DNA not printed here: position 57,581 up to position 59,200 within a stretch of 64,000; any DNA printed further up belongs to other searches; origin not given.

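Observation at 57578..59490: Low-GC single-gene island encoding a DNA amino-methyltransferase fused to an HNH nuclease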

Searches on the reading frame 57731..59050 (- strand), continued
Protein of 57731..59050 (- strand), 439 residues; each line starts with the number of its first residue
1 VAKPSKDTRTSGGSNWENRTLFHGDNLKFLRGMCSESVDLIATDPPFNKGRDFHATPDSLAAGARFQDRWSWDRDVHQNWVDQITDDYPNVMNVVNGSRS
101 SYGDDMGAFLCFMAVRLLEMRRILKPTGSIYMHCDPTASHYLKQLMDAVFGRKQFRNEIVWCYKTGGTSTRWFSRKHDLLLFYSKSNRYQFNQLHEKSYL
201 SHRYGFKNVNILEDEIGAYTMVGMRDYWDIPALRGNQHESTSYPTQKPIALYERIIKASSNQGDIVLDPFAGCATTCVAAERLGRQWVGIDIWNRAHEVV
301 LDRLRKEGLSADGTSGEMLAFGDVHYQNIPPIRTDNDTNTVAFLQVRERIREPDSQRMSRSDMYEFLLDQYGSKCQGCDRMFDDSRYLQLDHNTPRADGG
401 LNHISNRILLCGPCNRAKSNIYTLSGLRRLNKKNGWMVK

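Call 8: search_protein_families(library=phrogs, proteins=[window:57731-59050:-], max_evalue=0.001)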
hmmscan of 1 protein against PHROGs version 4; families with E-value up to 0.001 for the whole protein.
window:57731-59050:- (439 aa): 28 families (the best 25 are shown)
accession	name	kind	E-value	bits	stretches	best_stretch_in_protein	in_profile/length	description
phrog_67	-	other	1.4e-59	203.9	1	19-312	124-351/743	DNA methyltransferase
phrog_498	-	other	2.7e-25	90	1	4-306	184-422/633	DNA methyltransferase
phrog_3008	-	other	3.5e-17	63.5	1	225-306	132-213/244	DNA methyltransferase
phrog_18293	-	other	1.2e-13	52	1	236-307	38-110/119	methyltransferase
phrog_6025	-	other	5.5e-13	50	2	17-51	10-44/192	DNA methyltransferase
phrog_23085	-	unknown function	6.3e-11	43.1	1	234-304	35-105/138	-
phrog_6952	-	other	6.7e-11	43.4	1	227-292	98-163/181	DNA methyltransferase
phrog_23148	-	unknown function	1.5e-10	42.4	1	231-306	73-148/165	-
phrog_1035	-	DNA, RNA and nucleotide metabolism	1.8e-09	38.9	1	343-422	126-214/271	endonuclease VII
phrog_9645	-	DNA, RNA and nucleotide metabolism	6.7e-09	36.6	1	355-424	4-75/168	HNH endonuclease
phrog_1271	-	DNA, RNA and nucleotide metabolism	2e-08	35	1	353-423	248-320/361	HNH endonuclease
phrog_6050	-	DNA, RNA and nucleotide metabolism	2.5e-08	34.2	1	368-420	307-359/402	HNH endonuclease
phrog_2118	-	DNA, RNA and nucleotide metabolism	2.8e-08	34.7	1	341-420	145-223/301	HNH endonuclease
phrog_2214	-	DNA, RNA and nucleotide metabolism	4.1e-08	33.8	1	359-420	180-238/429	HNH endonuclease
phrog_7785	-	DNA, RNA and nucleotide metabolism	2.8e-07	31.6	1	357-423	55-116/147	HNH endonuclease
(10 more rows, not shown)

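Call 10: find_encoding_contigs(protein=P0001, flank=10000, max_places=3)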
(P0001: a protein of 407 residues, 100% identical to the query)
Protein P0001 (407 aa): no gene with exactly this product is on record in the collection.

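Call 11: find_related_loci(query=window:57731-59050:-, collection=genome_contigs, flank=10000)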
Query window:57731-59050:- (439 aa) in genome_contigs; peptide patterns used: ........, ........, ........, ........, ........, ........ (x = any residue, [..] = any of these).
234 stretches matched a pattern; 221 encode a relative of the query (tblastn E <= 1e-3); the best 80 are kept; 79 distinct loci.
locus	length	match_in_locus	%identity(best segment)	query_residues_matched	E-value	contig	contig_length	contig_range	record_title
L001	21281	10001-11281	68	1-437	0e+0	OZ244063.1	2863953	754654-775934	MAG: Longimicrobiales bacterium isolate c98dfb47-a974-4e0c-a8b8-e7d24a450b7a genome assembly, chromosome: 1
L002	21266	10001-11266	68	15-438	0e+0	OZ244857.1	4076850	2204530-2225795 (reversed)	MAG: Rhodothermales bacterium isolate e2e955bd-55ea-4ae9-ac84-c634e8e550e8 genome assembly, chromosome: 1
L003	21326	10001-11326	63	2-437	0e+0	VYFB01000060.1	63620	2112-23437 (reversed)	MAG: Nitrospira sp. SB0677_bin_15 NODE_169_length_63620_cov_10.698356, whole genome shotgun sequence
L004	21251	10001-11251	67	14-437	0e+0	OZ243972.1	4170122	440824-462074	MAG: Alphaproteobacteria bacterium isolate 09f1bc1b-1bad-4b92-9679-6e0ab018260f genome assembly, chromosome: 1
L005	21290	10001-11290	64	15-438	0e+0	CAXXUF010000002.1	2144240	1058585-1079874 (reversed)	MAG: Tepidiformaceae bacterium isolate 318f1ce1-8287-4d5d-81f3-8079518f2b7d genome assembly, contig: contig_2, whole gen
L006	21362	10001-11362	63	15-438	0e+0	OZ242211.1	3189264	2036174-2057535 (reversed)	MAG: Arenicellales bacterium isolate 8ed00baf-69bd-4bcc-a659-9c4d27c6f14a genome assembly, chromosome: 1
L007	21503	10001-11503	57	5-439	0e+0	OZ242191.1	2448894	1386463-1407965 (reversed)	MAG: Dehalococcoidia bacterium isolate de6f4d66-2acb-4fd1-9b53-abb1080e863f genome assembly, chromosome: 1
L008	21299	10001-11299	62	15-438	0e+0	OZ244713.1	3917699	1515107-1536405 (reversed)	MAG: bacterium isolate e5014806-8d25-4488-8218-63b8719b0073 genome assembly, chromosome: 1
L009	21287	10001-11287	62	15-439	6e-180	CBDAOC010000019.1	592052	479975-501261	MAG: Nitrososphaerales archaeon isolate e30e03c6-d171-4630-a17b-0e0776d16b44 genome assembly, contig: contig_19, whole g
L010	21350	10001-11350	60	10-439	1e-178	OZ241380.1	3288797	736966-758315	MAG: Arenicellales bacterium isolate 48bea495-cb59-4622-83a6-b71c21f957df genome assembly, chromosome: 1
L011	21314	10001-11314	61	15-439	2e-178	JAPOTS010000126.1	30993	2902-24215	MAG: Bacteroidetes bacterium isolate CAR3_bin_6 NODE_481_length_30993_cov_162.382, whole genome shotgun sequence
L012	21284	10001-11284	62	15-439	1e-177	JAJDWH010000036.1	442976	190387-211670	MAG: Alphaproteobacteria bacterium isolate jk18x25bins.17 k141_249847, whole genome shotgun sequence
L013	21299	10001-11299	59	15-438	4e-173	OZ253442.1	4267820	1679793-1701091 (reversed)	MAG: bacterium isolate e26f613c-7608-46b1-ae07-a2f8df169297 genome assembly, chromosome: 1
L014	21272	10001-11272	60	28-433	9e-170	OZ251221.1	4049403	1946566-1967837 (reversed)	MAG: bacterium isolate 32a2cbb7-c6c8-45cd-829d-ddd1ef6a6eb2 genome assembly, chromosome: 1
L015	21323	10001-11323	58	14-436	1e-169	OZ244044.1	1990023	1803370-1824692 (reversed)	MAG: Thermodesulfobacteriota bacterium isolate 562d5969-4c6f-403f-ab6b-3350694af712 genome assembly, chromosome: 1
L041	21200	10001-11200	45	3-420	9e-114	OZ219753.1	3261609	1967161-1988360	MAG: Candidatus Poribacteria bacterium isolate 1eb63393-43b3-4ba7-aba7-ea4ddc7e67a3 genome assembly, chromosome: 4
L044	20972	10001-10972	53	14-337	1e-107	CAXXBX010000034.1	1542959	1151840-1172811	MAG: Dehalococcoidia bacterium isolate 011820ff-db4f-427d-9a5c-38c33d059b0a genome assembly, contig: contig_34, whole ge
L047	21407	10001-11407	41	5-420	2e-104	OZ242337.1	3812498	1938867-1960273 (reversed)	MAG: Candidatus Aldehydirespiratoraceae bacterium isolate 4e9cc62d-94a8-4610-be7f-a0f893ae6d2b genome assembly, chromoso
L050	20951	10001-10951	53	15-335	6e-101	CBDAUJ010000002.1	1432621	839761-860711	MAG: Arenicellales bacterium isolate d9931a99-d968-425b-8f46-6ba07adf8f38 genome assembly, contig: contig_2, whole genom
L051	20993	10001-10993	49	15-339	1e-100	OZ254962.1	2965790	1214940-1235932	MAG: Alphaproteobacteria bacterium isolate 6a02c240-982f-4e10-8450-1c361b460545 genome assembly, chromosome: 1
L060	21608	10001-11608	78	12-438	9e-89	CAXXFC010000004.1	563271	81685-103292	MAG: Arenicellales bacterium isolate 9a01abd2-b5de-4981-b0ad-ec789211487c genome assembly, contig: contig_4, whole genom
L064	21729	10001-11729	49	5-304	7e-86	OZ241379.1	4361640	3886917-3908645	MAG: Caldilineaceae bacterium isolate c30b766d-8f23-4913-b24e-f5b6f73fed16 genome assembly, chromosome: 1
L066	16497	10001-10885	49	20-305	4e-85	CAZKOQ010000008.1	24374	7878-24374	MAG TPA_asm: uncultured Pirellulales bacterium isolate binchicken_co33_496 genome assembly, contig: NODE_2000_length_243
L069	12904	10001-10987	44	14-335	1e-82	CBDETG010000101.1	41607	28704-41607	MAG: Leptonemataceae bacterium isolate 4d98f0f0-2bf7-434a-b357-397b54298da8 genome assembly, contig: contig_101, whole g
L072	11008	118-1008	47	21-305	3e-78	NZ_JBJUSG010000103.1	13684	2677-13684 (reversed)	Candidatus Magnetominusculus dajiuhuensis isolate DJH-1 NODE_1033_length_13684_cov_911.702326, whole genome shotgun sequ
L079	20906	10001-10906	45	18-304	4e-74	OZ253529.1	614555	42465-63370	MAG: Phototrophicaceae bacterium isolate 0ff4a915-8bd1-459e-aafb-96151c5a32eb genome assembly, chromosome: 2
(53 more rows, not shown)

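Call 18: search_protein_families(library=pfam, proteins=[L079:8994-10001:+, L008:9035-9991:+, L044:9992-11242:+, L051:11286-12641:+, L064:12346-14067:+, L041:11266-12459:+], max_evalue=0.001)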
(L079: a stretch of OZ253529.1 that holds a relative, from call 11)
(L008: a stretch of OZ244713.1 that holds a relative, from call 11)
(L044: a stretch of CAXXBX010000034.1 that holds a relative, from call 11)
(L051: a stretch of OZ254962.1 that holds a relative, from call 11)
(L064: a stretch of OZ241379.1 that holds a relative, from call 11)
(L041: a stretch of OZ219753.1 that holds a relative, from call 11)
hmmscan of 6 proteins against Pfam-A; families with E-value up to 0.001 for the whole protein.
L079:8994-10001:+ (335 aa): 2 families
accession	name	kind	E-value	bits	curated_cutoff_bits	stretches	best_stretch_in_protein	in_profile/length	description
PF12762.13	DDE_Tnp_IS1595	-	1.5e-34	119.7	27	1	161-303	4-153/153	ISXO2-like transposase domain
PF12760.12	Zn_ribbon_IS1595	-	1.3e-08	35.1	25.4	1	46-92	1-46/46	Transposase zinc-ribbon domain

L008:9035-9991:+ (318 aa): 2 families
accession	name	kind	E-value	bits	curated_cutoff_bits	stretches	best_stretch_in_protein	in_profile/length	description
PF12762.13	DDE_Tnp_IS1595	-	1.4e-39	136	27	1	140-289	3-153/153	ISXO2-like transposase domain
PF12760.12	Zn_ribbon_IS1595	-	9.6e-05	22.7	25.4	1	24-71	1-45/46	Transposase zinc-ribbon domain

L044:9992-11242:+ (416 aa): 5 families
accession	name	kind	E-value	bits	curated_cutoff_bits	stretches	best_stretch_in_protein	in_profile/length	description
PF01555.25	N6_N4_Mtase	-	1e-45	156.8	26.7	1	28-287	1-213/221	DNA methylase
PF10544.15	T5orf172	-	8.3e-08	33.1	20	1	335-412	2-97/101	T5orf172 domain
PF02086.21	MethyltransfD12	-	2.2e-06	28.1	22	0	244-314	8-76/253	D12 class N6 adenine-specific DNA methyltransferase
PF13455.12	MUG113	-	1.7e-05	25.7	22.3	1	348-414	1-72/73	Meiotically up-regulated gene 113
PF03602.21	Cons_hypoth95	-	0.00063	19.9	24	0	12-42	96-128/182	Conserved hypothetical protein 95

L051:11286-12641:+ (451 aa): 5 families
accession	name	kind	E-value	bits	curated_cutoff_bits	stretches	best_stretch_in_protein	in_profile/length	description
PF01555.25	N6_N4_Mtase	-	7.7e-49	167.1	26.7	1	31-308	1-218/221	DNA methylase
PF10544.15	T5orf172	-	6.2e-11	43.1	20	1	351-423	2-92/101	T5orf172 domain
PF13455.12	MUG113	-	4.4e-08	34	22.3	1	364-429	1-71/73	Meiotically up-regulated gene 113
PF02086.21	MethyltransfD12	-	0.00011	22.4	22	0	4-73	150-218/253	D12 class N6 adenine-specific DNA methyltransferase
PF03602.21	Cons_hypoth95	-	0.00026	21.1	24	0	3-45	82-128/182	Conserved hypothetical protein 95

L064:12346-14067:+ (573 aa): 6 families
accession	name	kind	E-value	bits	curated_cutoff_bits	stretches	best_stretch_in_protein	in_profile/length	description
PF01555.25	N6_N4_Mtase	-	1e-40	140.5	26.7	1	26-382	1-213/221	DNA methylase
PF04471.18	Mrr_cat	-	6e-10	39.7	21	1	440-514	26-99/115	Restriction endonuclease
PF22722.2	NA-iREase1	-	7.9e-10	39.1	27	1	441-535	18-100/106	NACHT-associated inactive Restriction Endonuclease 1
PF03602.21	Cons_hypoth95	-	0.00016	21.9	24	0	10-46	97-134/182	Conserved hypothetical protein 95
PF02086.21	MethyltransfD12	-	0.00043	20.5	22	0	19-57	171-210/253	D12 class N6 adenine-specific DNA methyltransferase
PF14280.11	DUF4365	-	0.00076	20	24.3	0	444-476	25-57/139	Domain of unknown function (DUF4365)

L041:11266-12459:+ (397 aa): 6 families
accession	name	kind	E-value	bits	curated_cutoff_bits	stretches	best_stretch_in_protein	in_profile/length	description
PF01555.25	N6_N4_Mtase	-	9.9e-49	166.7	26.7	1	25-291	1-219/221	DNA methylase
PF01844.29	HNH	-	2.9e-14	53.4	21.4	1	340-385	1-47/47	HNH endonuclease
PF14279.12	HNH_5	-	1.6e-12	47.6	27.5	1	340-393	1-54/56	HNH endonuclease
PF02945.21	Endonuclease_7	-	4.6e-05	23.7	23.6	1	326-385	12-66/82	Recombination endonuclease VII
PF02086.21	MethyltransfD12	-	4.6e-05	23.7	22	0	242-327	8-92/253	D12 class N6 adenine-specific DNA methyltransferase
PF13395.12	HNH_4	-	8.1e-05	22.9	22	1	350-385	16-51/54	HNH endonuclease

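Call 35: find_related_loci(query=window:57731-59050:-, collection=viral_contigs, flank=8000)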
Query window:57731-59050:- (439 aa) in viral_contigs; peptide patterns used: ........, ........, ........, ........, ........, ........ (x = any residue, [..] = any of these).
10 stretches matched a pattern; 9 encode a relative of the query (tblastn E <= 1e-3); 9 distinct loci.
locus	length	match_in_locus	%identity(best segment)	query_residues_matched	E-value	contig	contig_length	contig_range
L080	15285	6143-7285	41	17-420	9e-95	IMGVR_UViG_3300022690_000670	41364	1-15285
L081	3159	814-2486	45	20-304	3e-73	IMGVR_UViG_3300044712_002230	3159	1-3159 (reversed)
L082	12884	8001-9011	37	14-304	6e-68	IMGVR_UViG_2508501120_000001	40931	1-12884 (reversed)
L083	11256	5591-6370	37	17-306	1e-59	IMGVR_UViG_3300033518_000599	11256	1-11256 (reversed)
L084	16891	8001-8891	36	20-328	1e-59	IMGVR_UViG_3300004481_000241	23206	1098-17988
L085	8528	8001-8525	48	20-187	7e-43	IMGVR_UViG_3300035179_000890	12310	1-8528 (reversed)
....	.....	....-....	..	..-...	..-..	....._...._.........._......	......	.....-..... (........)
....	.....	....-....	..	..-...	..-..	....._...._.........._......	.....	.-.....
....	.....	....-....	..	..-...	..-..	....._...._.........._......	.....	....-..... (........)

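Call 47: predict_structure(alignment_id=A2)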
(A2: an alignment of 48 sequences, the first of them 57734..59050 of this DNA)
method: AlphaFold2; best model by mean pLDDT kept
length: 439 residues; sequences in the alignment: 48
mean_pLDDT: 76.3   pTM: 0.73
mean pLDDT of the five models: 76.3, 76.2, 74.4, 74.0, 72.8
residues with pLDDT >= 90: 133; 70-90: 177; 50-70: 65; < 50: 64
segments of 3 or more residues with pLDDT < 50: 1-11, 50-67, 311-318, 338-352, 394-402
pLDDT, mean of each block of 10 residues (from residue 1): 44 79 87 93 75 41 50 78 80 91 87 93 97 86 96 96 76 85 97 89 67 89 91 80 76 97 96 86 93 70 72 44 80 65 32 56 79 79 84 44 61 69 62 62
secondary structure, 60 per line:
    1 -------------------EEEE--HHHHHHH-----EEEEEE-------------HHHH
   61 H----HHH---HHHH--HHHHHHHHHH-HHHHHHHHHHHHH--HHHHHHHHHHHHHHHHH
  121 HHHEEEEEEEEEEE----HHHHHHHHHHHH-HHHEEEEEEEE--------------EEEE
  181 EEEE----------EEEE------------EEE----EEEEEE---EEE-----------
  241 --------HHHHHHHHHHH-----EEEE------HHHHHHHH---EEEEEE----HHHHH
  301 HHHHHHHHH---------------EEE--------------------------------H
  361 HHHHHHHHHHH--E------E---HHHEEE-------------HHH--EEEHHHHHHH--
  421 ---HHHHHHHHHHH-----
elements in order: E20-23 H26-32 E38-43 H57-61 H72-75 H78-87 H89-101 H104-123 E124-134 H139-150 E155-162 E177-184 E195-198 E211-213 E218-223 E227-229 H249-259 E265-268 H275-282 E286-291 H296-309 E325-327 H360-371 E388-390 E409-411 H412-418 H424-434

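Call 51: fold_search(model_id=the predicted structure, library=pdb)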
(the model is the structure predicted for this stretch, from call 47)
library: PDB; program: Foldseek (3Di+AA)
matches with E <= 10: 1010; with E <= 0.001: 107
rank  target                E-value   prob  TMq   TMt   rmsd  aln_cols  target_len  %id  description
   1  6pbd_B                1.3e-17  1.00  0.42  0.54   6.0       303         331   26  DNA N6-Adenine Methyltransferase CcrM In Complex with Double-Stranded DNA Oligonucleotide Containing Its Recognition S (released 2019-10-23)
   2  6pbd_A                2.1e-17  1.00  0.42  0.52   6.3       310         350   26  DNA N6-Adenine Methyltransferase CcrM In Complex with Double-Stranded DNA Oligonucleotide Containing Its Recognition S (released 2019-10-23)
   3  8urk_A                6.2e-17  1.00  0.45  0.77   6.2       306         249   26  Crystal structure of DNA N6-Adenine Methyltransferase M.BceJIV from Burkholderia cenocepacia in complex with duplex DN (released 2024-09-11)
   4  9c3u_A                8.8e-17  1.00  0.45  0.76   5.8       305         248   26  Crystal structure of DNA N6-Adenine Methyltransferase M.BceJIV from Burkholderia cenocepacia in complex with duplex DN (released 2024-09-11)
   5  1nw8                  9.9e-17  1.00  0.46  0.71   6.4       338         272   21  Structure of L72P mutant beta class N6-adenine DNA methyltransferase RsrI (released 2003-07-29)
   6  8urk_D                5.6e-16  1.00  0.43  0.75   4.6       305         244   26  Crystal structure of DNA N6-Adenine Methyltransferase M.BceJIV from Burkholderia cenocepacia in complex with duplex DN (released 2024-09-11)
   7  9c3s_A                8.5e-16  1.00  0.45  0.76   4.6       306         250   25  Crystal structure of DNA N6-Adenine Methyltransferase M.BceJIV from Burkholderia cenocepacia in complex with duplex DN (released 2024-09-11)
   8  9c3s_D                9.0e-16  1.00  0.44  0.77   4.5       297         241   25  Crystal structure of DNA N6-Adenine Methyltransferase M.BceJIV from Burkholderia cenocepacia in complex with duplex DN (released 2024-09-11)
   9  1nw6                  1.3e-15  1.00  0.44  0.70   5.9       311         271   22  Structure of the beta class N6-adenine DNA methyltransferase RsrI bound to sinefungin (released 2003-07-29)
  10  1eg2                  1.3e-15  1.00  0.45  0.70   6.5       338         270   21  CRYSTAL STRUCTURE OF RHODOBACTER SPHEROIDES (N6 ADENOSINE) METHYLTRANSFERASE (M.RSRI) (released 2000-10-18)
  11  1g60_B                5.4e-15  1.00  0.43  0.79   4.5       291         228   24  Crystal Structure of Methyltransferase MboIIa (Moraxella bovis) (released 2002-05-01)
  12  9c3s_C                9.2e-15  1.00  0.44  0.76   4.7       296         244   25  Crystal structure of DNA N6-Adenine Methyltransferase M.BceJIV from Burkholderia cenocepacia in complex with duplex DN (released 2024-09-11)
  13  4zcf_B                1.5e-14  1.00  0.44  0.32   9.9       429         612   16  Structural basis of asymmetric DNA methylation and ATP-triggered long-range diffusion by EcoP15I (released 2015-07-29)
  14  8s9m                  1.8e-14  1.00  0.40  0.70   6.4       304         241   22  DNA cytosine-N4 methyltransferase (residues 79-324) from the Bdelloid rotifer Adineta vaga (released 2023-08-02)
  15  1g60_A                2.8e-14  1.00  0.43  0.77   5.0       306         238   22  Crystal Structure of Methyltransferase MboIIa (Moraxella bovis) (released 2002-05-01)
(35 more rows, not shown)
